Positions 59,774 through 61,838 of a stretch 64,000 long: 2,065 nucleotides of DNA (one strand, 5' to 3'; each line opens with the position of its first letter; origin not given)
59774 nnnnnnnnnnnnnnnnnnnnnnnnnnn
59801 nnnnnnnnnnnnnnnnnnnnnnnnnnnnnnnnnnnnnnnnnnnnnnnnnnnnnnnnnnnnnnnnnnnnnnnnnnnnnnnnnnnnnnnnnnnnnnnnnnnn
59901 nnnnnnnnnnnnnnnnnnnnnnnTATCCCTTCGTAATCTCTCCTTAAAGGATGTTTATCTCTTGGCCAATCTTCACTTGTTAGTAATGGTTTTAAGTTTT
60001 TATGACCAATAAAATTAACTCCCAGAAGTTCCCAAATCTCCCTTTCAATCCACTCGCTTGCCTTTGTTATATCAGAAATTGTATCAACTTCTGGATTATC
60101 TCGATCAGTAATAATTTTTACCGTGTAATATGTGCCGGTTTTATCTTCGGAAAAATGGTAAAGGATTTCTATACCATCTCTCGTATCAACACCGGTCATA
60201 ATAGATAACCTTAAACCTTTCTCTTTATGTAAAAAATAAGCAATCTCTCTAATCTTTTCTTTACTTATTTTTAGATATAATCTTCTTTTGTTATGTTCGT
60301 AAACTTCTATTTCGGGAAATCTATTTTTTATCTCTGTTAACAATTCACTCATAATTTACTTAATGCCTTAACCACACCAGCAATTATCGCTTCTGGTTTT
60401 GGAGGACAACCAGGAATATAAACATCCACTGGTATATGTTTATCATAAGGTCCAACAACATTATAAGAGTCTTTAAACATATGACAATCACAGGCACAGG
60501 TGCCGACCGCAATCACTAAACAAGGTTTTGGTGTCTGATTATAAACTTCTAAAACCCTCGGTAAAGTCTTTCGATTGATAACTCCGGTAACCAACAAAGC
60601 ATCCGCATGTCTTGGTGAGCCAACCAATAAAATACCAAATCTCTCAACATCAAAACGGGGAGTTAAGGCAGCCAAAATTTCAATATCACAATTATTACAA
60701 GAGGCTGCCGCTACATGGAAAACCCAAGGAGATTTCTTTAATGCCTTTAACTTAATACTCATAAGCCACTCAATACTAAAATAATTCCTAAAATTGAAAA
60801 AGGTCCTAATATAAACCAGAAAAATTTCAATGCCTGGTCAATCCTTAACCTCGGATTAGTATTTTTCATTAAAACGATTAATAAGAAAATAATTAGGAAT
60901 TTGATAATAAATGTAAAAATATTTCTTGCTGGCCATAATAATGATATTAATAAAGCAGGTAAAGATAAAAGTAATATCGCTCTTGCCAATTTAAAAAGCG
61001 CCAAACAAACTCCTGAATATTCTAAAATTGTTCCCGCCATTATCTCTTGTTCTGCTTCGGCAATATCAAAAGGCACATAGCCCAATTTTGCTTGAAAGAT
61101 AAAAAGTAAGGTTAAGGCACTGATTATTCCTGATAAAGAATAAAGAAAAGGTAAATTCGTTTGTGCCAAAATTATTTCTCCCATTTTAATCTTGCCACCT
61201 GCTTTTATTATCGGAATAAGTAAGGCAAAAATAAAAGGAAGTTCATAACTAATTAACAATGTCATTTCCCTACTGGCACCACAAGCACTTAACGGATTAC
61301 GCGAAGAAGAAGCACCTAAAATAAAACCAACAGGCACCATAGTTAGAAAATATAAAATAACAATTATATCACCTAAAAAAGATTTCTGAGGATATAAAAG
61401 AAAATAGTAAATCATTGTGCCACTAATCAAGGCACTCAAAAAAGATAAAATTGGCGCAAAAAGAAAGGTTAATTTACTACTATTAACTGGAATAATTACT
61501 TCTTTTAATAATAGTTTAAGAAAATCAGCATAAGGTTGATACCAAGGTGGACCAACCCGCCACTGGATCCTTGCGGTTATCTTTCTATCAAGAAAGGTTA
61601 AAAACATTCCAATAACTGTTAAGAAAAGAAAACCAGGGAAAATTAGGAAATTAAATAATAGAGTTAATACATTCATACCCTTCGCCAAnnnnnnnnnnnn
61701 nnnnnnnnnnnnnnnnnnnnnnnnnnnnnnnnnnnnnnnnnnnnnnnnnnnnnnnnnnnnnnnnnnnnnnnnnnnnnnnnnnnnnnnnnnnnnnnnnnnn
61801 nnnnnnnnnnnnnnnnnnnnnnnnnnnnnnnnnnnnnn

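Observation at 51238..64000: Membrane-bound group-4 [NiFe] hydrogenase with Mrp antiporter, Mo-enzyme-like and FNR-like subunits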

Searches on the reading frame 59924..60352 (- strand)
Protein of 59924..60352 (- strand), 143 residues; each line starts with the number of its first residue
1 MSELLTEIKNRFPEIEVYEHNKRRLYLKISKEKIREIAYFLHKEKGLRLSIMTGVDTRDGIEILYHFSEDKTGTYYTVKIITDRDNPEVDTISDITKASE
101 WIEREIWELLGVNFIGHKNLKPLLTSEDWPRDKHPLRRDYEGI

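Call 5: search_protein_families(library=pfam, proteins=[window:59924-60352:-], max_evalue=0.01)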
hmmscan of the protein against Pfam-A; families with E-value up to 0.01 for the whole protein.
window:59924-60352:- (143 aa): 1 family
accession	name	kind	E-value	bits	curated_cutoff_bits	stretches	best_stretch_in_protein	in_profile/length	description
PF00329.25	Complex1_30kDa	-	1e-28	100.8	22.5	1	28-141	2-119/124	Respiratory-chain NADH dehydrogenase, 30 Kd subunit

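Call 8: search_protein_families(library=ncbifam, proteins=[window:59924-60352:-], max_evalue=0.01)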
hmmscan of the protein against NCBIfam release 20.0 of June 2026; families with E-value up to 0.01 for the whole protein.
window:59924-60352:- (143 aa): 18 families
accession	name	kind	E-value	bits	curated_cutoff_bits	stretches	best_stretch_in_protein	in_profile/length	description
NF004737.0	PRK06074.2-4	equivalog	1.5e-22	80.2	144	1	16-141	5-125/150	NADH-quinone oxidoreductase subunit C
NF005832.0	PRK07735.1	equivalog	8.6e-22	77.9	431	1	27-141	309-424/430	NADH-quinone oxidoreductase subunit C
TIGR01961.1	NuoC_fam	subfamily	2.8e-21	76.3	122.45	1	27-141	3-119/122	NADH (or F420H2) dehydrogenase, subunit C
NF040611.1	F420_dehyd_FpoC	exception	3.9e-21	75.6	220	1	5-142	7-148/158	F420H2 dehydrogenase subunit FpoC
NF004735.0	PRK06074.2-2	equivalog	7.6e-21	74.7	176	1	6-142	8-148/158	NADH-quinone oxidoreductase subunit C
NF009141.0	PRK12494.1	equivalog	5.3e-16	59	175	1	26-140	45-163/175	NAD(P)H-quinone oxidoreductase subunit J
NF006304.0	PRK08491.1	equivalog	2e-14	53.8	228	1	23-140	57-174/263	NADH-quinone oxidoreductase subunit C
NF004733.0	PRK06074.1-5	equivalog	3.2e-14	53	225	1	4-140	9-149/203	NADH-quinone oxidoreductase subunit C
NF009808.0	PRK13292.1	equivalog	1e-13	50.1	1156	1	4-141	227-374/791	NADH-quinone oxidoreductase subunit B/C/D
NF005856.0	PRK07785.1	equivalog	2.6e-13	50.4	224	1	16-140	93-222/246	NADH-quinone oxidoreductase subunit C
NF004738.0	PRK06074.2-5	equivalog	6e-13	48.8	198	1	3-141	8-150/174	NADH-quinone oxidoreductase subunit C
NF008728.0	PRK11742.1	equivalog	1.5e-12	46.7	840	1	28-141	50-173/598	NADH-quinone oxidoreductase subunit C/D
NF004736.0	PRK06074.2-3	equivalog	5.1e-11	42.5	239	1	4-141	21-158/183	NADH-quinone oxidoreductase subunit C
NF004734.0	PRK06074.2-1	equivalog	4.2e-10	39.9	169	1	3-140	7-149/164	NADH-quinone oxidoreductase subunit C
NF004730.0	PRK06074.1-1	equivalog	3.6e-08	33.5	193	1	81-140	99-156/200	NADH-quinone oxidoreductase subunit C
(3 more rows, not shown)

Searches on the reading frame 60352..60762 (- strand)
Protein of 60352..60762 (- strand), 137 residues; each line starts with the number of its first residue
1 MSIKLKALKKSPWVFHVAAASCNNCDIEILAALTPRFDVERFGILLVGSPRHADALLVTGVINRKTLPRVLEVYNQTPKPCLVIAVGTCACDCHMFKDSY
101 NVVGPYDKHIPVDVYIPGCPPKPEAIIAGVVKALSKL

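Call 5: search_protein_families(library=pfam, proteins=[window:60352-60762:-], max_evalue=0.01)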
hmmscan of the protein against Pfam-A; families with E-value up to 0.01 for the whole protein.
window:60352-60762:- (137 aa): 1 family
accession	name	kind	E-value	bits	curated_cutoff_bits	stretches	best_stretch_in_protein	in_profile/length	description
PF01058.29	Oxidored_q6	-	1.1e-30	106.4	27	1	22-132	1-127/128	NADH ubiquinone oxidoreductase, 20 Kd subunit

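Call 8: search_protein_families(library=ncbifam, proteins=[window:60352-60762:-], max_evalue=0.01)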
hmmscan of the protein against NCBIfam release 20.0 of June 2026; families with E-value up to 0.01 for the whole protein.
window:60352-60762:- (137 aa): 14 families
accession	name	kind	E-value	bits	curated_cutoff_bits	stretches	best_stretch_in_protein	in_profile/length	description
NF005012.1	PRK06411.1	subfamily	4.5e-41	140.1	116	1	9-132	33-153/166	NADH-quinone oxidoreductase subunit NuoB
TIGR01957.1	nuoB_fam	subfamily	4.4e-37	127.2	142.7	1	10-134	17-139/145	NADH-quinone oxidoreductase subunit B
NF011394.0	PRK14819.1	equivalog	3.4e-35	121.9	312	1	23-130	41-149/264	NADH-quinone oxidoreductase subunit B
NF011395.0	PRK14820.1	equivalog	1.1e-32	113.2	263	1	8-132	31-152/180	NADH-quinone oxidoreductase subunit B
NF011391.0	PRK14816.1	equivalog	7.7e-32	110.5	283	1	13-133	55-173/196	NADH-quinone oxidoreductase subunit B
NF009808.0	PRK13292.1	equivalog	4.9e-31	107.4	1156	1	11-132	26-144/791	NADH-quinone oxidoreductase subunit B/C/D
NF011388.0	PRK14813.1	equivalog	3.3e-30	105.3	294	1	23-133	38-149/189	NADH dehydrogenase subunit B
NF011393.0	PRK14818.1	equivalog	4.6e-30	104.4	255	1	22-133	40-151/173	NADH dehydrogenase subunit B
NF011390.0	PRK14815.1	equivalog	2.2e-29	102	281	1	11-136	34-156/183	NADH dehydrogenase subunit B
NF011392.0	PRK14817.1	equivalog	8.3e-28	97.3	271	1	22-132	47-155/182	NADH-quinone oxidoreductase subunit B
NF011389.0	PRK14814.1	equivalog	1.4e-27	96.7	285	1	11-136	34-156/186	NADH dehydrogenase subunit B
NF045520.1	H2_NiFeSe_small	exception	6e-05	22.6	470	1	73-136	137-208/314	NiFeSe hydrogenase small subunit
TIGR03294.1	FrhG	equivalog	0.0001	22.1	245.5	1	56-134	54-141/228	coenzyme F420 hydrogenase subunit gamma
NF045875.1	F420_non_VhuG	exception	0.00046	19.5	450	1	100-132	130-162/286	F420-non-reducing hydrogenase subunit VhuG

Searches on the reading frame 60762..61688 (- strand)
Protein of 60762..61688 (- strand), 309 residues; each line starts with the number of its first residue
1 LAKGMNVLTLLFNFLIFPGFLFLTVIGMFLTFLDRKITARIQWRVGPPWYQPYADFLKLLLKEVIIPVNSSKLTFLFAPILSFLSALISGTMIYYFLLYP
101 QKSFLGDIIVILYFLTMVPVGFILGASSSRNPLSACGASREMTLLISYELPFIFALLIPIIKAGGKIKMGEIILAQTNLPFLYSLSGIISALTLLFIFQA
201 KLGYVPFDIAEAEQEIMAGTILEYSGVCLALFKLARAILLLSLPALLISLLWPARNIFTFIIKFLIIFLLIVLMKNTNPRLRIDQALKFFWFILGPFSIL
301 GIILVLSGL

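Call 5: search_protein_families(library=pfam, proteins=[window:60762-61688:-], max_evalue=0.01)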
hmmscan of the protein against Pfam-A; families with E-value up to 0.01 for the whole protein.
window:60762-61688:- (309 aa): 1 family
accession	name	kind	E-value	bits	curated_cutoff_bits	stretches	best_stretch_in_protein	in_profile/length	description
PF00146.26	NADHdh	-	1e-62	212.6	27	1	21-305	8-297/298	NADH dehydrogenase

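Call 8: search_protein_families(library=ncbifam, proteins=[window:60762-61688:-], max_evalue=0.01)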
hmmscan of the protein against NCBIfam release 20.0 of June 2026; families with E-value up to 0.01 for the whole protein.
window:60762-61688:- (309 aa): 7 families
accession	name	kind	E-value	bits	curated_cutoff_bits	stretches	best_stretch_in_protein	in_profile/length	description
NF004741.0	PRK06076.1-2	equivalog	3.5e-50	171.1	305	1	8-304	18-328/337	NADH-quinone oxidoreductase subunit NuoH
NF004745.0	PRK06076.1-6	equivalog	3.6e-32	111.9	450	1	11-305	16-329/341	NADH-quinone oxidoreductase subunit NuoH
NF040610.1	F420_dehyd_FpoH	exception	4.1e-28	98.7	475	1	23-303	23-330/339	F420H2 dehydrogenase subunit FpoH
NF004740.0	PRK06076.1-1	equivalog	1.2e-27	97.3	399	1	20-304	22-315/325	NADH-quinone oxidoreductase subunit NuoH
NF004744.0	PRK06076.1-5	equivalog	4.5e-27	95.1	542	2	23-252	38-276/372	NADH-quinone oxidoreductase subunit NuoH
NF004742.0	PRK06076.1-3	equivalog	5.2e-26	91.7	531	1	25-305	37-344/356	NADH-quinone oxidoreductase subunit NuoH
NF004743.0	PRK06076.1-4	equivalog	1.3e-25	90.2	494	1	20-305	24-338/433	NADH-quinone oxidoreductase subunit NuoH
